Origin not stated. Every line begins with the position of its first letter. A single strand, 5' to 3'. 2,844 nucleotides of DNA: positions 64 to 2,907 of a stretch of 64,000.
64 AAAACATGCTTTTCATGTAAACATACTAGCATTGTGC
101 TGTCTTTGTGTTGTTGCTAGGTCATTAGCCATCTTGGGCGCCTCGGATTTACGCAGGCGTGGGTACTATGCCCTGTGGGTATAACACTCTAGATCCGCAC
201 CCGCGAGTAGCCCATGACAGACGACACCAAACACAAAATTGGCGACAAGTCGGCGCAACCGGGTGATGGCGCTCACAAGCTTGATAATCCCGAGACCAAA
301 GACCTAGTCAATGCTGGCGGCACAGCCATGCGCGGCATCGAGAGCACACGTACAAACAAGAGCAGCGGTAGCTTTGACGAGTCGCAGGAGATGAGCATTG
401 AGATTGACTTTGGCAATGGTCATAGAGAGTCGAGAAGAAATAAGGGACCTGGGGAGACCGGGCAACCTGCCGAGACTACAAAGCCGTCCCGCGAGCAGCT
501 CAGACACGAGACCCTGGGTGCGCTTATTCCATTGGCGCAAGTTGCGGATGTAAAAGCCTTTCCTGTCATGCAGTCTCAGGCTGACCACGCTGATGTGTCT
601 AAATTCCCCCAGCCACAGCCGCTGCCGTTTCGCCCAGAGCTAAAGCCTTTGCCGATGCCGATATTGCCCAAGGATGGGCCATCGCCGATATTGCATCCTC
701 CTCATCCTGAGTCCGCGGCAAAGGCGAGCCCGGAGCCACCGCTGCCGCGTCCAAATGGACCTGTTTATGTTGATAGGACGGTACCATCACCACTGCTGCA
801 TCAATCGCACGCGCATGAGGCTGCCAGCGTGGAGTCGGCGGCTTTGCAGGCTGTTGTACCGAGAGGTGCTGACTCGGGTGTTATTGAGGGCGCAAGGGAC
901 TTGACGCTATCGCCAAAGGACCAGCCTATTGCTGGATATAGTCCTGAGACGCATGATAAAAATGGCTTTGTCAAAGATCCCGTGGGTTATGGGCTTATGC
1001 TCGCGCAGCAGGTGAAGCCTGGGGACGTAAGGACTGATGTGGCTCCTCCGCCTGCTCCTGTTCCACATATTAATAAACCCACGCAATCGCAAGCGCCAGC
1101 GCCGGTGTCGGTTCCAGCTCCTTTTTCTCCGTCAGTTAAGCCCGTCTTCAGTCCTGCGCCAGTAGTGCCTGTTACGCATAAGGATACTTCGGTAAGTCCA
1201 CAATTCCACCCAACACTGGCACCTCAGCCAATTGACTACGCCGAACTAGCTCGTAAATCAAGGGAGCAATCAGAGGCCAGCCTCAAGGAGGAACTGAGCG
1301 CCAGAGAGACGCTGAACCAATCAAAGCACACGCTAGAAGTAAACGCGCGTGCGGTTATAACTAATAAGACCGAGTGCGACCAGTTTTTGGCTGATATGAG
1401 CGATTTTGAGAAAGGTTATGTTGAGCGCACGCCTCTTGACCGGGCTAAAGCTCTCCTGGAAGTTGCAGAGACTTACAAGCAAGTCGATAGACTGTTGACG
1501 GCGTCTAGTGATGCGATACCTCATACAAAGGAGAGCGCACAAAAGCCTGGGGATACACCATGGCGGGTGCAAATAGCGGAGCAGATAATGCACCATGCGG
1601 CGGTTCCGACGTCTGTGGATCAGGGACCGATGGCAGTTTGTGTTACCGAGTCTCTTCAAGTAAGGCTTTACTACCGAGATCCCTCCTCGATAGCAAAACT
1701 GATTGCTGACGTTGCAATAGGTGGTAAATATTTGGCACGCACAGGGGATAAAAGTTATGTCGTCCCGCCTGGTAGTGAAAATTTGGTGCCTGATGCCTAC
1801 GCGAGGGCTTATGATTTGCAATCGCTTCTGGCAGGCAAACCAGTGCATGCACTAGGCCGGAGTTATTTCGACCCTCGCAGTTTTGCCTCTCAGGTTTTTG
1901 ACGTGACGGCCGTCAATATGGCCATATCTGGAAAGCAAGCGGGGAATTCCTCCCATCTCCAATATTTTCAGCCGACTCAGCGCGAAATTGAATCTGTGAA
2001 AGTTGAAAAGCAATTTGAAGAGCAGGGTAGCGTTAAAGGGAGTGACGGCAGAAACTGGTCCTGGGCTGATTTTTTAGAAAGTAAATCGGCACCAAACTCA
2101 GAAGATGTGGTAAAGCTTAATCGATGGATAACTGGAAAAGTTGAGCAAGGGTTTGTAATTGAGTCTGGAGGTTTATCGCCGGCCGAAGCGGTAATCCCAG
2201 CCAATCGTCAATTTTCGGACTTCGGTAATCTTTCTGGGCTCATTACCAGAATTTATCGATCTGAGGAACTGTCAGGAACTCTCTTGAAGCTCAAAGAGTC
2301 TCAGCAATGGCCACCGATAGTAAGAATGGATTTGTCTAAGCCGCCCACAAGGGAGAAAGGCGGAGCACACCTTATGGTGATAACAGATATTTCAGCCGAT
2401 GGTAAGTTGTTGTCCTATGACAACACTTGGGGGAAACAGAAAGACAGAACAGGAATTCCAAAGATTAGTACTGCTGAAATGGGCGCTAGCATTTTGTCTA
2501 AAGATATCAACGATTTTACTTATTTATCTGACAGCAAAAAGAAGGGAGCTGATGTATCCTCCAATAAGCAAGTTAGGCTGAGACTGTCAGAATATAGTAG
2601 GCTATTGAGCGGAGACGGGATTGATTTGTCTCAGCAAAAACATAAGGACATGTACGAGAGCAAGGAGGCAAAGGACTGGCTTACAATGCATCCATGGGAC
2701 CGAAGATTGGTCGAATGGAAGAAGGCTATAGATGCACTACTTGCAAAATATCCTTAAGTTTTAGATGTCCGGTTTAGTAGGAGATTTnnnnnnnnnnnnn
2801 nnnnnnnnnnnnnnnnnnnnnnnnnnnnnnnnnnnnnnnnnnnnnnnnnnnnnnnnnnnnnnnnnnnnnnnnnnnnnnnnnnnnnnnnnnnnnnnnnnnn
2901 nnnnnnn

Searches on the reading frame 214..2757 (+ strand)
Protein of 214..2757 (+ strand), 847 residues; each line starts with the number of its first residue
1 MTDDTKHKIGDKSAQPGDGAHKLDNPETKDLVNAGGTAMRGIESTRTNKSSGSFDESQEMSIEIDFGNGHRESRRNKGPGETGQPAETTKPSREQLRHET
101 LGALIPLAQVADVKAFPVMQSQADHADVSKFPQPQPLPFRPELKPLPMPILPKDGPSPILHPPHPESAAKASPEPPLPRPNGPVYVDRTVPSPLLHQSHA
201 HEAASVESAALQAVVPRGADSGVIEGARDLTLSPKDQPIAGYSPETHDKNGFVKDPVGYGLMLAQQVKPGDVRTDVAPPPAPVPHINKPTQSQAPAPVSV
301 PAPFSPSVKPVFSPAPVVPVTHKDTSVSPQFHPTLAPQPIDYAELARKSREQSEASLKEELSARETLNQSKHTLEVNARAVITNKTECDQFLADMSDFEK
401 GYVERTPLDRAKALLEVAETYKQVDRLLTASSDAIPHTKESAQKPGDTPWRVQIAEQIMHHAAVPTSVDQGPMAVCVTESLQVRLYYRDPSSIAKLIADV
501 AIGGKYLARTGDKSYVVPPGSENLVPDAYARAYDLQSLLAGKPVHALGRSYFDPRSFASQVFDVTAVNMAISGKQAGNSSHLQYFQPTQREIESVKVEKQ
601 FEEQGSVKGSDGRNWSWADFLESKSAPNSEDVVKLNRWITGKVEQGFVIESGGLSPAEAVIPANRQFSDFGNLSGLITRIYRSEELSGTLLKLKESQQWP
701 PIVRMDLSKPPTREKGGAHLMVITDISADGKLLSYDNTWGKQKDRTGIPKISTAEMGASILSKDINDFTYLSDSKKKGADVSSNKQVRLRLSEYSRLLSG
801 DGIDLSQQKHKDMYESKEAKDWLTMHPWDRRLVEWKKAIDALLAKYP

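Call 5: search_protein_families(library=pfam, proteins=[window:214-2757:+], max_evalue=0.1)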
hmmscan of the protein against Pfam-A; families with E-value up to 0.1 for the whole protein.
window:214-2757:+ (847 aa): 0 families

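Call 16: search_protein_families(library=ncbifam, proteins=[window:214-2757:+], max_evalue=0.1)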
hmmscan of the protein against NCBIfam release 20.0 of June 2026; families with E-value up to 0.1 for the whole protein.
window:214-2757:+ (847 aa): 1 family
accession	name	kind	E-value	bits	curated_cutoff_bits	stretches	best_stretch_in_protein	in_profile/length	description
TIGR00986.1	3a0801s05tom22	subfamily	0.035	14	193.2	1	366-455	11-98/145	mitochondrial import receptor subunit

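Call 17: search_protein_families(library=padloc, proteins=[window:214-2757:+], max_evalue=0.1)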
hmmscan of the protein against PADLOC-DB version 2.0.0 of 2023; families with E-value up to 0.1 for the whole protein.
window:214-2757:+ (847 aa): 0 families

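Call 18: search_solved_structures(query=window:214-2757:+, max_evalue=1, show_alignments=2)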
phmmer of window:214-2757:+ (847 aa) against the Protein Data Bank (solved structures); distinct sequences matched with E-value up to 1: 0.
